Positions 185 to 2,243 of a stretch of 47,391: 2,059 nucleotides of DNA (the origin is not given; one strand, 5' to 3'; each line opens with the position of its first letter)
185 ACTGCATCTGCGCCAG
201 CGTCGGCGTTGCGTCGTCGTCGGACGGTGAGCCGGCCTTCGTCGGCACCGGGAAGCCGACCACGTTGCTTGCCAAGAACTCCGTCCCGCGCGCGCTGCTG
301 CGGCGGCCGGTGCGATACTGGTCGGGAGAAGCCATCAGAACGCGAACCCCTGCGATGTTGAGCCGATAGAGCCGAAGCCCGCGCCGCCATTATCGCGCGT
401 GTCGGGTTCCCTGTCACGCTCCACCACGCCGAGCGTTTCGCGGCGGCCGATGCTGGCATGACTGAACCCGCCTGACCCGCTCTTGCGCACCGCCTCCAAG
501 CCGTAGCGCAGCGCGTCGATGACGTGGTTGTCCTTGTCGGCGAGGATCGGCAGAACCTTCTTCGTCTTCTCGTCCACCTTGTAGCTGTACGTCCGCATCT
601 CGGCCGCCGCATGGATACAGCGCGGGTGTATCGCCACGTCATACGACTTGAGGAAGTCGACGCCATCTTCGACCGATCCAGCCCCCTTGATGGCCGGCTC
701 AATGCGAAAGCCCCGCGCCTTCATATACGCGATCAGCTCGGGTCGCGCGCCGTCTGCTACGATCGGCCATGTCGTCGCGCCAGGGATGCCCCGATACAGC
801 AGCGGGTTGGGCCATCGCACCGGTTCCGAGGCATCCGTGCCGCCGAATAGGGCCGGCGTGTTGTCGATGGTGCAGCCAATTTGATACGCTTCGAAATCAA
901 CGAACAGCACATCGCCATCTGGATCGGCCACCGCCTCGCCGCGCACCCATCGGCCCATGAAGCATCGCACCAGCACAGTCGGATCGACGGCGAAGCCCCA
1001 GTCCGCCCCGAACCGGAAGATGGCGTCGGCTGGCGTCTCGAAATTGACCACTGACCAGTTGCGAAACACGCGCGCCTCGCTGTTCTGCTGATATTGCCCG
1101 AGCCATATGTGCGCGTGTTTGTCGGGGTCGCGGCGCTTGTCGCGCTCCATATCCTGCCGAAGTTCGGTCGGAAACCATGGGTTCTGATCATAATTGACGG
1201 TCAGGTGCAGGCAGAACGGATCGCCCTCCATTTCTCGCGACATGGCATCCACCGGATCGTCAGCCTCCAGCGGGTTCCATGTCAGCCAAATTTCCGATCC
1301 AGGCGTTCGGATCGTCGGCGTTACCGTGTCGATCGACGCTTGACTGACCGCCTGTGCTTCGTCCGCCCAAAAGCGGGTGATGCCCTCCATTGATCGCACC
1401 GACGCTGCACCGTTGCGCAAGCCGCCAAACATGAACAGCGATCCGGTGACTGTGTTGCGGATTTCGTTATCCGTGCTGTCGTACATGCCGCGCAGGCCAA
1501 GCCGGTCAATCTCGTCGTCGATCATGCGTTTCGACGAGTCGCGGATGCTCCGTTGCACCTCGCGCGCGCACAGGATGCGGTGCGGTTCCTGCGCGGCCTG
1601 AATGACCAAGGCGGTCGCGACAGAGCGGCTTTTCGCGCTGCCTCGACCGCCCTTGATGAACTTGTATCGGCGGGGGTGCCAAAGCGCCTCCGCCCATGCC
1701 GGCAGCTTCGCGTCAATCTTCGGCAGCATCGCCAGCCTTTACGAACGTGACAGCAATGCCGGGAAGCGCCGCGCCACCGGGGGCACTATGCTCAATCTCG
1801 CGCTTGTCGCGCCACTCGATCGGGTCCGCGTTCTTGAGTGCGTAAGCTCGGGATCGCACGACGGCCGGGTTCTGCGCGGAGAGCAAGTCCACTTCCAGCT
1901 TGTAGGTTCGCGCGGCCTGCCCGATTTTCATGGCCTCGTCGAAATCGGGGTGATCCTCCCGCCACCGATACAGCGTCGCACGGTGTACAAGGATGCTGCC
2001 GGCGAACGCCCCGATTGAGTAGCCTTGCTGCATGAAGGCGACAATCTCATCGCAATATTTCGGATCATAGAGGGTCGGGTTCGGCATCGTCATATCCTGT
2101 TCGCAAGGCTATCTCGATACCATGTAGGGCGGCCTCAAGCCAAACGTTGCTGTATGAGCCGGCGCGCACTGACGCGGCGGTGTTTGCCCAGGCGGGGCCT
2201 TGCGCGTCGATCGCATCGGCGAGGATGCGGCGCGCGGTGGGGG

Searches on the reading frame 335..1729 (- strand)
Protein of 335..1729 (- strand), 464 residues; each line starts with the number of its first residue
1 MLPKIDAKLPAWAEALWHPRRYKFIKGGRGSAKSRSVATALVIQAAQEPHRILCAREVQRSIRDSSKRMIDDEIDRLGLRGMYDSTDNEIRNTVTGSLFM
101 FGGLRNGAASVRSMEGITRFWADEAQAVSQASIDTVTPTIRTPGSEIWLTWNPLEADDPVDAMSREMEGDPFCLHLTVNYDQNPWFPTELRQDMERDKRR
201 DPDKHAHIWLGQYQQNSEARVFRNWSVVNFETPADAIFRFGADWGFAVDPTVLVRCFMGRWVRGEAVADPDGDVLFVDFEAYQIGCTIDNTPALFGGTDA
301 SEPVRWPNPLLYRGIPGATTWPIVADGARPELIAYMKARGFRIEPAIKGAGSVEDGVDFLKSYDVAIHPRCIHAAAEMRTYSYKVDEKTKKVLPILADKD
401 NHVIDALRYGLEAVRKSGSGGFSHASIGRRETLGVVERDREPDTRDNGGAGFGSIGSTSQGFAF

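Call 49: search_protein_families(library=pfam, proteins=[window:335-1729:-], max_evalue=0.01)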
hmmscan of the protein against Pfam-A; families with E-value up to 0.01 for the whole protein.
window:335-1729:- (464 aa): 2 families
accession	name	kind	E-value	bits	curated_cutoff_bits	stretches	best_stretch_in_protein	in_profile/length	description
PF04466.19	Terminase_3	-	2.3e-32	112.6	23.2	1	21-211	3-200/201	Phage terminase large subunit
PF17288.8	Terminase_3C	-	4.1e-11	43.9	26.7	1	323-412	55-154/155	Terminase RNAseH like domain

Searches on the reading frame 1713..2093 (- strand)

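Call 59: search_protein_families(library=phrogs, proteins=[window:1713-2093:-], max_evalue=0.001)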
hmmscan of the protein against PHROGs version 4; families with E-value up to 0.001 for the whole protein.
window:1713-2093:- (126 aa): 4 families
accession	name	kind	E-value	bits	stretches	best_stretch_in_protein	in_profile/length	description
phrog_309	-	head and packaging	1.1e-18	69.3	1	1-111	130-267/319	terminase small subunit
phrog_3064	-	head and packaging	8.4e-10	39.4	1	26-60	83-117/175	terminase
phrog_1482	-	head and packaging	2.2e-05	25.1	1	3-62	9-69/147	terminase small subunit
phrog_4044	-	head and packaging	0.00014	22.4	0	22-60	37-75/180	terminase small subunit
